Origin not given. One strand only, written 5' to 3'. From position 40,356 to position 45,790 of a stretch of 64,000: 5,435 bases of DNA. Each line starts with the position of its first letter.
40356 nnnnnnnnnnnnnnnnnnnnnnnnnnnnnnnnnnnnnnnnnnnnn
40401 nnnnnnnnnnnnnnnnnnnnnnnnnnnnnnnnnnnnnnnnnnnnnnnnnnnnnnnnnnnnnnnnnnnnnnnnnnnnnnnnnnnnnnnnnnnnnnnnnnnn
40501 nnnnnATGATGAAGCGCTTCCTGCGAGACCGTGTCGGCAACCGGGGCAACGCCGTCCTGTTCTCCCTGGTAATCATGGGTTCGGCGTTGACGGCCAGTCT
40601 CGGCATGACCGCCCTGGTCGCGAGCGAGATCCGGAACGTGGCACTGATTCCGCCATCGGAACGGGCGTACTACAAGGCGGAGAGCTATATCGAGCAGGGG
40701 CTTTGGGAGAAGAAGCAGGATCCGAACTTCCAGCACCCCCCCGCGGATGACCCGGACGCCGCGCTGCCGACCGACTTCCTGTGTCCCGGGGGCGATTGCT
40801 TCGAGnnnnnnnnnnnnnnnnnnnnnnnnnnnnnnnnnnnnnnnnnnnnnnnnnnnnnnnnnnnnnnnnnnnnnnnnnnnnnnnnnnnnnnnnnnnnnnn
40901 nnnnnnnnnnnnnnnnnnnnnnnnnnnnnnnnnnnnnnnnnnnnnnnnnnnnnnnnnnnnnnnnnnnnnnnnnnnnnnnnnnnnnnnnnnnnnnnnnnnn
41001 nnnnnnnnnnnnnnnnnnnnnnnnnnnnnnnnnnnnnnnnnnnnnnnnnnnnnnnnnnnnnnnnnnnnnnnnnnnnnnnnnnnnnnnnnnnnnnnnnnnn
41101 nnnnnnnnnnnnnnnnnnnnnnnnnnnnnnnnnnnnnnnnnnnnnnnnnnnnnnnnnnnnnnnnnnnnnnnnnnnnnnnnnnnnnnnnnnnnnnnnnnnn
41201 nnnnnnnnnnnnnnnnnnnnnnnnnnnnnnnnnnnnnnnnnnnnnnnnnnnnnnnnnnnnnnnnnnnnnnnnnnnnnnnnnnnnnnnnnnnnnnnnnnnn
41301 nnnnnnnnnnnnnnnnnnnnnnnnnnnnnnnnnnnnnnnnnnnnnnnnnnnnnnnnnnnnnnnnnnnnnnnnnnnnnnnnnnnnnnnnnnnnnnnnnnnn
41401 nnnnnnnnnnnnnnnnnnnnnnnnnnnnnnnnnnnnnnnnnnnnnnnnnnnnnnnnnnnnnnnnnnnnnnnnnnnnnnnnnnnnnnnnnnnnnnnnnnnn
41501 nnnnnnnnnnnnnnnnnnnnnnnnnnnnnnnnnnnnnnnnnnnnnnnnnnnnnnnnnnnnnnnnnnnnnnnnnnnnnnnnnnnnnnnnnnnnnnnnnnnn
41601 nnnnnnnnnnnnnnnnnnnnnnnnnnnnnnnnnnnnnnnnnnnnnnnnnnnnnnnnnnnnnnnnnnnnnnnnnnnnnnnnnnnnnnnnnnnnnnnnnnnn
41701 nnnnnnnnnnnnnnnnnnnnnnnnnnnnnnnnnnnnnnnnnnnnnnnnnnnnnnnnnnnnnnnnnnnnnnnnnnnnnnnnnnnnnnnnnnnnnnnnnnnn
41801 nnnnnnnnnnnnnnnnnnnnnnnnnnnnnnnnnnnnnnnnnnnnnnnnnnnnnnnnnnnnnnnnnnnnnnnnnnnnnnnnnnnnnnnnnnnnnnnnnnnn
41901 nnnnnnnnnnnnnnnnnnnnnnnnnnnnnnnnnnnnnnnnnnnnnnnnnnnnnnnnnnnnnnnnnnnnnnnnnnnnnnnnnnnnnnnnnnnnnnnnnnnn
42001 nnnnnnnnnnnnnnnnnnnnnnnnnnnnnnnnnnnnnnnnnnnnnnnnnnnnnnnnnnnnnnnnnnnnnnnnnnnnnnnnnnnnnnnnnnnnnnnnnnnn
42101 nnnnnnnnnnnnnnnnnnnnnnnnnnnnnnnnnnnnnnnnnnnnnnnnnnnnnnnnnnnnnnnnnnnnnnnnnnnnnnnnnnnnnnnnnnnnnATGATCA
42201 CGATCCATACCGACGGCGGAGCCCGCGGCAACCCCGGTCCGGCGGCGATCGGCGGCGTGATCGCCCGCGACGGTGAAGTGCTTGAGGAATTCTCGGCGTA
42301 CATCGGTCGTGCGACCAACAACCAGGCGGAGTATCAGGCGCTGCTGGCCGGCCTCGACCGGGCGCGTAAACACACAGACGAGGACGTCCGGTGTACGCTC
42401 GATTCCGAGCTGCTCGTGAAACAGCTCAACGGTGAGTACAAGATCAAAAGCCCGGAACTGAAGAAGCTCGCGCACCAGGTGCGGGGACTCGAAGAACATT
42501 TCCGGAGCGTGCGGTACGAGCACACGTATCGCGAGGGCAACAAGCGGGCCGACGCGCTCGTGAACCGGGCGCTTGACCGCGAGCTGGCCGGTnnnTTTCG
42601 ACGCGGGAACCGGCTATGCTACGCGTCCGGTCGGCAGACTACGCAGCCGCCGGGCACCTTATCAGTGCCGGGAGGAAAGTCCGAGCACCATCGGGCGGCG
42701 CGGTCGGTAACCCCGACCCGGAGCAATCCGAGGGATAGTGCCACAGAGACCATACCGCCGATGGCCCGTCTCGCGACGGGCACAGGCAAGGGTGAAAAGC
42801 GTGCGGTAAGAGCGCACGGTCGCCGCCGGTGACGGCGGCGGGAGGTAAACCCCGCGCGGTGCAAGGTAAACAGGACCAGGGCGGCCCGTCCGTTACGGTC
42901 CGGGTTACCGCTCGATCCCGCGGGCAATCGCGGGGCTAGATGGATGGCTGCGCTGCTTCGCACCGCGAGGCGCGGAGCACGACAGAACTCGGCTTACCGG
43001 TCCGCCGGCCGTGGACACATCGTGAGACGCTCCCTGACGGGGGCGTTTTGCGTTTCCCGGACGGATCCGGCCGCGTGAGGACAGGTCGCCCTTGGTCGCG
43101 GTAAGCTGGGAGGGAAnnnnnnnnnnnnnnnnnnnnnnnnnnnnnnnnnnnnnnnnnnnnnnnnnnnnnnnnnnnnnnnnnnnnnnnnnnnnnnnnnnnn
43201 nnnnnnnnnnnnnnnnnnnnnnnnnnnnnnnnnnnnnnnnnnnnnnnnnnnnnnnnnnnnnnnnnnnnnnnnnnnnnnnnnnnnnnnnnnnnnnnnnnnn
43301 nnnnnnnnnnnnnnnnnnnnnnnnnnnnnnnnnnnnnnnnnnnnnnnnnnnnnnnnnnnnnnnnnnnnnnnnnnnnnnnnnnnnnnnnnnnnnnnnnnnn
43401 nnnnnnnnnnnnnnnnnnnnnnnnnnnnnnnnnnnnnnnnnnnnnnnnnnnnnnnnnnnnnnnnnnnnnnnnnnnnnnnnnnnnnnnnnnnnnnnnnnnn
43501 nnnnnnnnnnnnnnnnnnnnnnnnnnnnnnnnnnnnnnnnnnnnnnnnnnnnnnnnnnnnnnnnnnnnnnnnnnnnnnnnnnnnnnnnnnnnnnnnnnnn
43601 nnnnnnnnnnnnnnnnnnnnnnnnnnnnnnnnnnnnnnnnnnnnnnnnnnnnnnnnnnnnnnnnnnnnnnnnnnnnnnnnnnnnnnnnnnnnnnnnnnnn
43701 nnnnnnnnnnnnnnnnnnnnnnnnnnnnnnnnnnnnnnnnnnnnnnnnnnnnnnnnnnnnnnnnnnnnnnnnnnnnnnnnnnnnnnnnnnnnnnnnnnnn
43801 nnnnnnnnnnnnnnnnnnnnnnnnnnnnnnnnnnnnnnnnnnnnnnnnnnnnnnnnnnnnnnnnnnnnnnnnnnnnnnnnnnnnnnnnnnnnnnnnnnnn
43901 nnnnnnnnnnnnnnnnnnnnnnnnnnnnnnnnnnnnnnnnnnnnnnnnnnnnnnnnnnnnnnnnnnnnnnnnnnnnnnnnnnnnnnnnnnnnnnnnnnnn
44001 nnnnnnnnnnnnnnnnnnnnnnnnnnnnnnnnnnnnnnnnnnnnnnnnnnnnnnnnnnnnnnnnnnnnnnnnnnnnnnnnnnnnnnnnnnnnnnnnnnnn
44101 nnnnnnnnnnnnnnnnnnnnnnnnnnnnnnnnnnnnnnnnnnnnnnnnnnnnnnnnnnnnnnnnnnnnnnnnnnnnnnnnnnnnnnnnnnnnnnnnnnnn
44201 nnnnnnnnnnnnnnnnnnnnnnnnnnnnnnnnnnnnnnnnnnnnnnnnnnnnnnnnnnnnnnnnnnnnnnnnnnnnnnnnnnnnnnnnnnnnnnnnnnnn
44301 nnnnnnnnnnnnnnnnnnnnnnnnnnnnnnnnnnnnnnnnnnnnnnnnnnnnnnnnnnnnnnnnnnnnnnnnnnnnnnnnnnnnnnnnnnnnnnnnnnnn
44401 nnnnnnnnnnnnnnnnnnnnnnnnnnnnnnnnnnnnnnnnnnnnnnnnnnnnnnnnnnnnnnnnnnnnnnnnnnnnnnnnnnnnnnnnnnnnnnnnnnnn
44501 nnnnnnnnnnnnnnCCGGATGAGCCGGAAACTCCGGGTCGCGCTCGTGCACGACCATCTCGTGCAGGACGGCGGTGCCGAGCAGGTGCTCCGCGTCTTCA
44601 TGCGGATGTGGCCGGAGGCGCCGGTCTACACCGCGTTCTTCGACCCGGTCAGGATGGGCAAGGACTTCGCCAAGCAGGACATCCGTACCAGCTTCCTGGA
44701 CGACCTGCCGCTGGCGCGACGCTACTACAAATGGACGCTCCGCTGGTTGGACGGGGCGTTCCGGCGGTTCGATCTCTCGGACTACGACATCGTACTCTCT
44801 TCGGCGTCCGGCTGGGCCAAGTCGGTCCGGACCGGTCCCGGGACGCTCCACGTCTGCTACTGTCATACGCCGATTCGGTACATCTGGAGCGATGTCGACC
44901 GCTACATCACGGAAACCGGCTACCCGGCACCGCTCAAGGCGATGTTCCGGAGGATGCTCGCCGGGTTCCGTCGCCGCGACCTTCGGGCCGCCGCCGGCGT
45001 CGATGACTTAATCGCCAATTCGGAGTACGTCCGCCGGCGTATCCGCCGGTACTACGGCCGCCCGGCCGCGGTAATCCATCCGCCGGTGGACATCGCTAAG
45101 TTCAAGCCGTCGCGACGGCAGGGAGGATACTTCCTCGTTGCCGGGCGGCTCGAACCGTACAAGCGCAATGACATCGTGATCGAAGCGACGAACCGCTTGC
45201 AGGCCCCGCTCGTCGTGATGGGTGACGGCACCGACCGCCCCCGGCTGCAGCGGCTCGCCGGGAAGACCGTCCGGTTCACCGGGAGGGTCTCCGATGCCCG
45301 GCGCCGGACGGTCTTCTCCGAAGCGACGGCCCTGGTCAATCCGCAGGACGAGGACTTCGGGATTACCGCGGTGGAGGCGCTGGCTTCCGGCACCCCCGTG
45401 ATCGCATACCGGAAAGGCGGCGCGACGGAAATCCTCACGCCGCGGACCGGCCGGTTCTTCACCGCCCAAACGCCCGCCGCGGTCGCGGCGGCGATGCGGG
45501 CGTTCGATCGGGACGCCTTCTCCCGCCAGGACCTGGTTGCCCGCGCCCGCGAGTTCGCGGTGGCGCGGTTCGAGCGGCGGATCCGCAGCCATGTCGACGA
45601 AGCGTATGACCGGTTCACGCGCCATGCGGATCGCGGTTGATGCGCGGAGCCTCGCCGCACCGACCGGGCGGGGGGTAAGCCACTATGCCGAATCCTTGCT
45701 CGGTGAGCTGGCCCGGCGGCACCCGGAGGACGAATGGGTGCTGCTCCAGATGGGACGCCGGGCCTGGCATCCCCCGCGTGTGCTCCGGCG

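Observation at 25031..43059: Complete monoderm-type type IV pilus locus ending in rnhA and RNase P RNA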

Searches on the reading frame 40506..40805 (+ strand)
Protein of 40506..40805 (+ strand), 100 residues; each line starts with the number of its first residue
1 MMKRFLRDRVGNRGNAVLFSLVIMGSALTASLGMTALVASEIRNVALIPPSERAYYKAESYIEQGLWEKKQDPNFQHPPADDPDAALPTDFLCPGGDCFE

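Call 96: search_protein_families(library=pfam, proteins=[window:40506-40805:+], max_evalue=10)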
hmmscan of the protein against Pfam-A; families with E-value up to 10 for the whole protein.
window:40506-40805:+ (100 aa): 0 families

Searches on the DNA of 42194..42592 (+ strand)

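Call 43: search_rna_families(sources=[L072, L059, L108, L060, L079, L052, L058, L101, L087, L050, L069, L073], threshold=gathering)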
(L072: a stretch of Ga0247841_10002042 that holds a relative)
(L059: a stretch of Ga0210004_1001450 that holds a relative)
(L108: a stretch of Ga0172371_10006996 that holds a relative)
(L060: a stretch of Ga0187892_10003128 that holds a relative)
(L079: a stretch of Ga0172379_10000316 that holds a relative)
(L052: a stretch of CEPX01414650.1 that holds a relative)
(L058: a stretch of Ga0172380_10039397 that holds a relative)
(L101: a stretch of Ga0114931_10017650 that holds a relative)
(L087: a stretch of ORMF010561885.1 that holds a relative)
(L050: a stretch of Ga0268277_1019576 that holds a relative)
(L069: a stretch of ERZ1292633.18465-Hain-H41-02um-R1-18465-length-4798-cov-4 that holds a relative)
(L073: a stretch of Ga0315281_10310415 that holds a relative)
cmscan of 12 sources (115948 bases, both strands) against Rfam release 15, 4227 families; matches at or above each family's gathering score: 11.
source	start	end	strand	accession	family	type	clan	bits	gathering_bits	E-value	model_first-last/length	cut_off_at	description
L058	828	1204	+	RF00010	RNaseP_bact_a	Gene; ribozyme;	CL00002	236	100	3.2e-75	1-367/367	no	Bacterial RNase P class A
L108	3766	4145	-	RF00010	RNaseP_bact_a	Gene; ribozyme;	CL00002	210.7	100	1.2e-66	1-367/367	no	Bacterial RNase P class A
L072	10601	10990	+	RF00010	RNaseP_bact_a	Gene; ribozyme;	CL00002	192.2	100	2.2e-60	1-367/367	no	Bacterial RNase P class A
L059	2218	2694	+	RF00010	RNaseP_bact_a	Gene; ribozyme;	CL00002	189.2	100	2.4e-59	1-367/367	no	Bacterial RNase P class A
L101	5962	6352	+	RF00010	RNaseP_bact_a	Gene; ribozyme;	CL00002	170.1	100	6.9e-53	1-367/367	no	Bacterial RNase P class A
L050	983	1310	+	RF00010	RNaseP_bact_a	Gene; ribozyme;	CL00002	137.3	100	9.1e-42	1-367/367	no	Bacterial RNase P class A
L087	489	886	-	RF00010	RNaseP_bact_a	Gene; ribozyme;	CL00002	126.6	100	3.9e-38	1-367/367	no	Bacterial RNase P class A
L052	3455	3913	-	RF00010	RNaseP_bact_a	Gene; ribozyme;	CL00002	120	100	7e-36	1-367/367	no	Bacterial RNase P class A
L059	1986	2059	+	RF00005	tRNA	Gene; tRNA;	CL00001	71.6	29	2e-13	1-71/71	no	tRNA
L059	9862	9934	-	RF00005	tRNA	Gene; tRNA;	CL00001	69.9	29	6.2e-13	1-71/71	no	tRNA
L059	10276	10347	-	RF00005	tRNA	Gene; tRNA;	CL00001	61.5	29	1.3e-10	1-71/71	no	tRNA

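Call 92: search_rna_families(sources=[L124, L125, L126, L128, L129, L130, L131], threshold=gathering)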
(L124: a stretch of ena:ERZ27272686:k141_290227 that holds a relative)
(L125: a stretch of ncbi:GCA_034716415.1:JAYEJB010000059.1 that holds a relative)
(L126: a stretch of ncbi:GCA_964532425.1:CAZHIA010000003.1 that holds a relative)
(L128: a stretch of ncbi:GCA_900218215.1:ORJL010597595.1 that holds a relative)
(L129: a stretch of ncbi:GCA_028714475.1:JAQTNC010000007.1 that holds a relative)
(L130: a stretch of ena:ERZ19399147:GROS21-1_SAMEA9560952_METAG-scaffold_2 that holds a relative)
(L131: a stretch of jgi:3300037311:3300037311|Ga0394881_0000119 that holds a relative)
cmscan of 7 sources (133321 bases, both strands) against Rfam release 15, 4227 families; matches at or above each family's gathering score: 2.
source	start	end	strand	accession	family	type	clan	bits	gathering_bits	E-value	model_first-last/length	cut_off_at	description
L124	10436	10829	-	RF00010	RNaseP_bact_a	Gene; ribozyme;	CL00002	237.8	100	8.8e-76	1-367/367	no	Bacterial RNase P class A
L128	1965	2419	-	RF00010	RNaseP_bact_a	Gene; ribozyme;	CL00002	186.2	100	2.8e-58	1-367/367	no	Bacterial RNase P class A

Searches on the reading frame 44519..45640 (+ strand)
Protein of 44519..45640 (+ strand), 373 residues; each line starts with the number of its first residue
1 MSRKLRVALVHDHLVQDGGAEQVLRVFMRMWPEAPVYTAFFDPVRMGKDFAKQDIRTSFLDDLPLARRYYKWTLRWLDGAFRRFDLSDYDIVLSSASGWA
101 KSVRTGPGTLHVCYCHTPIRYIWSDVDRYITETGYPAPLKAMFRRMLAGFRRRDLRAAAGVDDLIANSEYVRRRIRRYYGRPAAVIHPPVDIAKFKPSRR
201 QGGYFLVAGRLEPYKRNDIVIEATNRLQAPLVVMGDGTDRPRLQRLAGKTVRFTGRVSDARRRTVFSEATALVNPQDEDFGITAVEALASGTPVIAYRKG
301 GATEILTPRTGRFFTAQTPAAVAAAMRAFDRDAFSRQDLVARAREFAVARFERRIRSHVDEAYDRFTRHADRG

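Call 10: search_protein_families(library=pfam, proteins=[window:44519-45640:+], max_evalue=0.001)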
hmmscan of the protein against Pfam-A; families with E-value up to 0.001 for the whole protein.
window:44519-45640:+ (373 aa): 5 families
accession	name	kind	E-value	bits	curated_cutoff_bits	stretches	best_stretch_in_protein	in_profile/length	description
PF00534.26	Glycos_transf_1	-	9.9e-22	77.7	26.4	1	200-345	13-171/172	Glycosyl transferases group 1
PF13692.12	Glyco_trans_1_4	-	8.5e-20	71.9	27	1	205-328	4-138/142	Glycosyl transferases group 1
PF13439.12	Glyco_transf_4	-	4.8e-12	46.7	28.5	1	18-193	2-169/170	Glycosyltransferase Family 4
PF20706.3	GT4-conflict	-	6.2e-07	29.2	26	1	171-326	161-336/385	Family 4 Glycosyltransferase in conflict systems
PF13524.12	Glyco_trans_1_2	-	5.4e-06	26.9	25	1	223-351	8-133/144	Glycosyl transferase-like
